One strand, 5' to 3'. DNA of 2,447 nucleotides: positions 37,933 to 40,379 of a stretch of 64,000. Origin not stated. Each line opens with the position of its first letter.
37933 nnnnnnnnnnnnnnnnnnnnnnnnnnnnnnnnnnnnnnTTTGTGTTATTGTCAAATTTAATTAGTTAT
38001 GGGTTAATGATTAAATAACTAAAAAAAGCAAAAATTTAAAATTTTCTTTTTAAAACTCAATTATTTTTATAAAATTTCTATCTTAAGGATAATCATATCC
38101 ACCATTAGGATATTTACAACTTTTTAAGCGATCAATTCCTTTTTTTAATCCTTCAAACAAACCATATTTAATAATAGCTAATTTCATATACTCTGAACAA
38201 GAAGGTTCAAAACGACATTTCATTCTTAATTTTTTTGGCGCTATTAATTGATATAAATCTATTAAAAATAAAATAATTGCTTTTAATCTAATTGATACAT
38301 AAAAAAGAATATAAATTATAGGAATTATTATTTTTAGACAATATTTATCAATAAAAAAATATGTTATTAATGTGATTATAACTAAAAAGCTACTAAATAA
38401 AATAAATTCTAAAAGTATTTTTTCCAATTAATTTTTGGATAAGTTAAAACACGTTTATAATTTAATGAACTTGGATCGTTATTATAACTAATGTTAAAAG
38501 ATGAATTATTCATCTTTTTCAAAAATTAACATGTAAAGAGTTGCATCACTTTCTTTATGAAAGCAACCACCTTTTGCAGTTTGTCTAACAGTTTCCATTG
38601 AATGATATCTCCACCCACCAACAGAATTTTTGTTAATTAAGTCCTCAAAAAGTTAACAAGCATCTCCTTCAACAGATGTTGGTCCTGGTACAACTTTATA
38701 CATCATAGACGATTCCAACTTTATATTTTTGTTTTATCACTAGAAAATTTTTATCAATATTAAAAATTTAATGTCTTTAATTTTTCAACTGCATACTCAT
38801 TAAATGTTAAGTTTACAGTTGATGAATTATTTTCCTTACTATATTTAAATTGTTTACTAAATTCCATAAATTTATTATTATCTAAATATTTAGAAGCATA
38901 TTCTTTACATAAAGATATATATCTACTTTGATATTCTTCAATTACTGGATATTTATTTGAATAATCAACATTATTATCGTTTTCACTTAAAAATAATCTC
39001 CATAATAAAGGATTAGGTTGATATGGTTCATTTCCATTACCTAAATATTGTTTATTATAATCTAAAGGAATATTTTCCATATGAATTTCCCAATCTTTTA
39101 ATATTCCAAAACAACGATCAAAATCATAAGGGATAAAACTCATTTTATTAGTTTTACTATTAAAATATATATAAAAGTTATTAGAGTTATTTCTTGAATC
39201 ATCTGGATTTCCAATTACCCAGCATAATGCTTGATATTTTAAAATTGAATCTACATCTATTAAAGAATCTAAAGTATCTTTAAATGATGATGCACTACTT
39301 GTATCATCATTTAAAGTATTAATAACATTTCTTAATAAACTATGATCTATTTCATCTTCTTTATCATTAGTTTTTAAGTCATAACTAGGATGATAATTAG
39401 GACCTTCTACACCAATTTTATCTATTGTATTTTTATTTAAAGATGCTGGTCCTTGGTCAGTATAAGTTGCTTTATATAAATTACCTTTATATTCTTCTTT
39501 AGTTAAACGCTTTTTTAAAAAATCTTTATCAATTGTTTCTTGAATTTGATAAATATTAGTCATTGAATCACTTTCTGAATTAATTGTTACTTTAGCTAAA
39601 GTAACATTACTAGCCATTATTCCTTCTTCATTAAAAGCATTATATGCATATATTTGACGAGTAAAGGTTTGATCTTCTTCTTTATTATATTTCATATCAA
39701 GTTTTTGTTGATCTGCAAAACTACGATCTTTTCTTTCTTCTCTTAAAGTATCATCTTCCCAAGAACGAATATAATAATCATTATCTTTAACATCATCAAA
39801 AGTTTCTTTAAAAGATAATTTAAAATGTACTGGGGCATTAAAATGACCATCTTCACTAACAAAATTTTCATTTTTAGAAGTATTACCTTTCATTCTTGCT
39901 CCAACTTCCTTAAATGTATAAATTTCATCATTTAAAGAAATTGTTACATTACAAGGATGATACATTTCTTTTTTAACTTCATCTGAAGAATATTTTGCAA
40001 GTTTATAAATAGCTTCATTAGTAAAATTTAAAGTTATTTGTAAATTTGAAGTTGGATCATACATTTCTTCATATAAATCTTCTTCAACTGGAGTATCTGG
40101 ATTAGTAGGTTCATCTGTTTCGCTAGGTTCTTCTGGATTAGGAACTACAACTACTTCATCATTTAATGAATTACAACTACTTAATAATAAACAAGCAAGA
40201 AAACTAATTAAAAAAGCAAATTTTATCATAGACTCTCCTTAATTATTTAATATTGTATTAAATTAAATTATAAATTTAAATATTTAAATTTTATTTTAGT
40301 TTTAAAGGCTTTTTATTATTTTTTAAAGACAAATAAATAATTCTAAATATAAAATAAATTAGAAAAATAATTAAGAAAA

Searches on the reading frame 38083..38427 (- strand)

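Call 69: search_protein_families(library=pfam, proteins=[window:38083-38427:-], max_evalue=0.00001)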
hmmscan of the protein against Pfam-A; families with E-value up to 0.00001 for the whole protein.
window:38083-38427:- (114 aa): 1 family
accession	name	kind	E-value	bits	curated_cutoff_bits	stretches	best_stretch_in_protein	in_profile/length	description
PF01809.23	YidD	-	7.6e-17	61.3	27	1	50-113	2-66/67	Putative membrane protein insertion efficiency factor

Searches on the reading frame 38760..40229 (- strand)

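Call 69: search_protein_families(library=pfam, proteins=[window:38760-40229:-], max_evalue=0.00001)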
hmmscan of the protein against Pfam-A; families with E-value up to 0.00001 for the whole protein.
window:38760-40229:- (489 aa): 1 family
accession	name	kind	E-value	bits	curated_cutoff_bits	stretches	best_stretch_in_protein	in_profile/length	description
PF08757.17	CotH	-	1.5e-21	77.7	23.8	1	152-456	16-275/322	CotH kinase protein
